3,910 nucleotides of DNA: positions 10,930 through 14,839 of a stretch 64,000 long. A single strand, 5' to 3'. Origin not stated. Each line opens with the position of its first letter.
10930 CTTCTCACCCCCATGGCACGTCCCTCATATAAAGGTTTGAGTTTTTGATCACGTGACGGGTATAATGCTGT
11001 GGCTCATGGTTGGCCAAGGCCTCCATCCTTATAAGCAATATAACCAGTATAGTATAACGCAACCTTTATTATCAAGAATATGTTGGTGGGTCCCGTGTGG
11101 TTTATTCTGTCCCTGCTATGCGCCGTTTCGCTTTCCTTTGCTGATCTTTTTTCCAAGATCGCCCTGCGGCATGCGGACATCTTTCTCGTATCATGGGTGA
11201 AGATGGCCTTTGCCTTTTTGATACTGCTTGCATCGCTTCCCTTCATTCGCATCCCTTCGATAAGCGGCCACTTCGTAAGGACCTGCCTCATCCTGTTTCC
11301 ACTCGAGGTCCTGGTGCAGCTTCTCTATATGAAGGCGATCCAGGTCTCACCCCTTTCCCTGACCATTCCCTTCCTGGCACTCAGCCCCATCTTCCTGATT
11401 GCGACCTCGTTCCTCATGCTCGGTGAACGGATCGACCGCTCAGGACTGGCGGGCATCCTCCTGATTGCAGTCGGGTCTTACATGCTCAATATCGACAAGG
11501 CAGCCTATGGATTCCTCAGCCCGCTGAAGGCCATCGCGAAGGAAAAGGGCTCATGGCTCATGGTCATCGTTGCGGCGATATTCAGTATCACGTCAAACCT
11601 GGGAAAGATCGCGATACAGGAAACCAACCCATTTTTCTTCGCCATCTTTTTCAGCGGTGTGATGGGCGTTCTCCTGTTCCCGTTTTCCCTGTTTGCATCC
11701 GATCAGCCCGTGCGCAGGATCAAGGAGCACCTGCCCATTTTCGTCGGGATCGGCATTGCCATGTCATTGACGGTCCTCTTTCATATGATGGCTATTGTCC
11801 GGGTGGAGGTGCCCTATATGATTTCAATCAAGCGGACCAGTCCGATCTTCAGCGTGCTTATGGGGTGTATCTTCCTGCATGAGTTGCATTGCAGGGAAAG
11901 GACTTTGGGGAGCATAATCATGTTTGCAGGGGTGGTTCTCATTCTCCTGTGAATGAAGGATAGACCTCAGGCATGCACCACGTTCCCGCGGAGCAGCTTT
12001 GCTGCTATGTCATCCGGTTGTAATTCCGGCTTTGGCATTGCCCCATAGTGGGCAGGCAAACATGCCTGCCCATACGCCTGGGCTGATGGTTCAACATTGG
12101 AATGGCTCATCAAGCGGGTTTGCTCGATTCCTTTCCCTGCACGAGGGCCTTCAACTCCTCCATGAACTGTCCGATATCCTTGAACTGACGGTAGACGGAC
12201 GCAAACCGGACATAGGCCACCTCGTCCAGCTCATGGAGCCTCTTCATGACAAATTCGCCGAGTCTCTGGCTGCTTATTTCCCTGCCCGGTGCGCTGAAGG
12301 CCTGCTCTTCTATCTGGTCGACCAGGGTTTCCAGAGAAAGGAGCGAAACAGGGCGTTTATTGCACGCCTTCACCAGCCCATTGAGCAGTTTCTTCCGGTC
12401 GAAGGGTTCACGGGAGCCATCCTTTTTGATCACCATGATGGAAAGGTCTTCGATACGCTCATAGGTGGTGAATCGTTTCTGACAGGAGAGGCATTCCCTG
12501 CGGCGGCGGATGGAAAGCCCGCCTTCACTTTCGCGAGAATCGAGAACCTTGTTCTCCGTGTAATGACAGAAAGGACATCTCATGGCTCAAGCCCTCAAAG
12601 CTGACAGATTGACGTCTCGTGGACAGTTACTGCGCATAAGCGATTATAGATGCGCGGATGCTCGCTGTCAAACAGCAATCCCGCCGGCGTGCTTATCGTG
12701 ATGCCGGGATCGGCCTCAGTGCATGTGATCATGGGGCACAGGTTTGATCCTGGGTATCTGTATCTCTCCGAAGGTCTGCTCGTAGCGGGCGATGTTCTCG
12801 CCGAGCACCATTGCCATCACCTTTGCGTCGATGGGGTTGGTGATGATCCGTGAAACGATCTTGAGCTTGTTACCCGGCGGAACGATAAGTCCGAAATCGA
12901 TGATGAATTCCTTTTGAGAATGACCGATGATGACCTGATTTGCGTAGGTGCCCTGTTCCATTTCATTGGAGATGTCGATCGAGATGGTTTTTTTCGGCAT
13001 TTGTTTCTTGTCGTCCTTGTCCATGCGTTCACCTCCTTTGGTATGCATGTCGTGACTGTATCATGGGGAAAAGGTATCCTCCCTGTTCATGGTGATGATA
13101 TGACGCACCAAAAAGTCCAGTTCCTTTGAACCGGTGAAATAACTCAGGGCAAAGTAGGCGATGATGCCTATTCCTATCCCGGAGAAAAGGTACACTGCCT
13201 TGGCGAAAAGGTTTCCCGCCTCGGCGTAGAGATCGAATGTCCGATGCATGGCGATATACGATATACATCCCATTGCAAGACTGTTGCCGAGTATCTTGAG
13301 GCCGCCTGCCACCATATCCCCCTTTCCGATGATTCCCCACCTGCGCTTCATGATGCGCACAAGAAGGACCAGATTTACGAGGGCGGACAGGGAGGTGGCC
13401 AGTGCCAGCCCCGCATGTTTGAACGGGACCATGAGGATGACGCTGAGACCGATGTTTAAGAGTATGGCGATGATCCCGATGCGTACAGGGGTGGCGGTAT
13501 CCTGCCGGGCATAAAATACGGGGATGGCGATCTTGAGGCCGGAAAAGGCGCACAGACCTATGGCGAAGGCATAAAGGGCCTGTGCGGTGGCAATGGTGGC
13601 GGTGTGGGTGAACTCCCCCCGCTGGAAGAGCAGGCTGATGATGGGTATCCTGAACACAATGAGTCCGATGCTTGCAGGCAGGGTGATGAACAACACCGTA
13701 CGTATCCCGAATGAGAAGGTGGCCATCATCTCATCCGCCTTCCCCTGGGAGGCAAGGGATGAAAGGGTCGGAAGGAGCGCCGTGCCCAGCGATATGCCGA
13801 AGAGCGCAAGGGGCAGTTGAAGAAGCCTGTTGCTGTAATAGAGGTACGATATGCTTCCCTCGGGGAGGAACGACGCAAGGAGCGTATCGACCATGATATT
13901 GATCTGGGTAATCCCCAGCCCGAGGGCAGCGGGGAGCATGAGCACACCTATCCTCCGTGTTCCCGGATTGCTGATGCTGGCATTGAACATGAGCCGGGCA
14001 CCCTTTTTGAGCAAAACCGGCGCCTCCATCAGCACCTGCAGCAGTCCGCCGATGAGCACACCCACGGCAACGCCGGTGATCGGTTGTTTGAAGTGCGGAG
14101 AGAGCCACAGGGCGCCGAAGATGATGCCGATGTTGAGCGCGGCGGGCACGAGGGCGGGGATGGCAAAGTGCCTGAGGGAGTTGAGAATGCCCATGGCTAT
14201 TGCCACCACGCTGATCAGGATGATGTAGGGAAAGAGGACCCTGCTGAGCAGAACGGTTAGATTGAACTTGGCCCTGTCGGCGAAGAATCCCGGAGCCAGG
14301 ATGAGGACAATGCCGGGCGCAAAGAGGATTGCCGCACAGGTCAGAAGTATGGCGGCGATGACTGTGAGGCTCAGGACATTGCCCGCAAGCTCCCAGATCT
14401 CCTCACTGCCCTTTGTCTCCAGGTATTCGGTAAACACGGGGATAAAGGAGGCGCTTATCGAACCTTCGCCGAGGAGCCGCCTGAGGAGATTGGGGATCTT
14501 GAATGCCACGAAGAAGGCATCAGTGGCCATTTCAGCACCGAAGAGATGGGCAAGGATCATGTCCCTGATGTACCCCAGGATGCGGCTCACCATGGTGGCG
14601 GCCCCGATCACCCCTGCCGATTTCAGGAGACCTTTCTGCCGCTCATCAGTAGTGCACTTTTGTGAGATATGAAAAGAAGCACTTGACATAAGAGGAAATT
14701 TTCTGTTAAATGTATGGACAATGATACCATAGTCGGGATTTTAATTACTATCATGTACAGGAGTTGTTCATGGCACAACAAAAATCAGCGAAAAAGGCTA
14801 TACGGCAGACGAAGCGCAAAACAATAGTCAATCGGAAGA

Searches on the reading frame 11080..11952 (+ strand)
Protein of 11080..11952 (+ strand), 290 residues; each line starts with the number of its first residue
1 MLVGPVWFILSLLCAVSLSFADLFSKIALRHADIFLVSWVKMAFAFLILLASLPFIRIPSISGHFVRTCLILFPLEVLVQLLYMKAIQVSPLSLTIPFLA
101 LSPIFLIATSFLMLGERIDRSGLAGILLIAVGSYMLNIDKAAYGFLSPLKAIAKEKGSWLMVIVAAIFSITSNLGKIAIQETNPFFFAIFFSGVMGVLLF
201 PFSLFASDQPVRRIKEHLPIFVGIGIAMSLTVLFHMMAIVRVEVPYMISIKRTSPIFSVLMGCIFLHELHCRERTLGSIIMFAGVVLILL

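Call 66: search_protein_families(library=pfam, proteins=[window:11080-11952:+], max_evalue=0.00001)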
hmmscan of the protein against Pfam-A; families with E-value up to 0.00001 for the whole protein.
window:11080-11952:+ (290 aa): 2 families
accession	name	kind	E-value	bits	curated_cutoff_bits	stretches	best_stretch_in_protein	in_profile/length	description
PF00892.27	EamA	-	1.5e-27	96.9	28.2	2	156-289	2-134/135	EamA-like transporter family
PF03151.22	TPT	-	8e-06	25.9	30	0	209-287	55-134/291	Triose-phosphate Transporter family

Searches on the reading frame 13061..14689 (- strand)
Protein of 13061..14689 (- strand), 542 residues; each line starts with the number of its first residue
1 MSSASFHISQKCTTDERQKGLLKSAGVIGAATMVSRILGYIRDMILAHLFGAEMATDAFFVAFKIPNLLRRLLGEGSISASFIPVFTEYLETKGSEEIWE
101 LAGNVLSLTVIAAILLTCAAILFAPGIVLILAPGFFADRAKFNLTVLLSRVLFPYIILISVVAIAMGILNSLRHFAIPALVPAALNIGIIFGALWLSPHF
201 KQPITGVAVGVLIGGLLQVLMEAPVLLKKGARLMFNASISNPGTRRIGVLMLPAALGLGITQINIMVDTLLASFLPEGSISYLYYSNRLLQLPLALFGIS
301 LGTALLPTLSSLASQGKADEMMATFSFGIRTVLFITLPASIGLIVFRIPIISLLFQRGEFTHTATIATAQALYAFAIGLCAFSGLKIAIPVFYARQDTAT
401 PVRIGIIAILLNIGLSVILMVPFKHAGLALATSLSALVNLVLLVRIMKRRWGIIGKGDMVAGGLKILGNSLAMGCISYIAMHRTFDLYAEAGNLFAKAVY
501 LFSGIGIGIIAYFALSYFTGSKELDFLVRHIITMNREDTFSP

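Call 66: search_protein_families(library=pfam, proteins=[window:13061-14689:-], max_evalue=0.00001)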
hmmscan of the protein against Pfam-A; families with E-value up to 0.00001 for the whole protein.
window:13061-14689:- (542 aa): 2 families
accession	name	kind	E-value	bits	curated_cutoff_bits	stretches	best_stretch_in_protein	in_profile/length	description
PF03023.19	MurJ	-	4.7e-127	424.8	27.4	1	46-485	1-437/451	Lipid II flippase MurJ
PF01554.23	MatE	-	4e-07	30.3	24.9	1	253-418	1-161/161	MatE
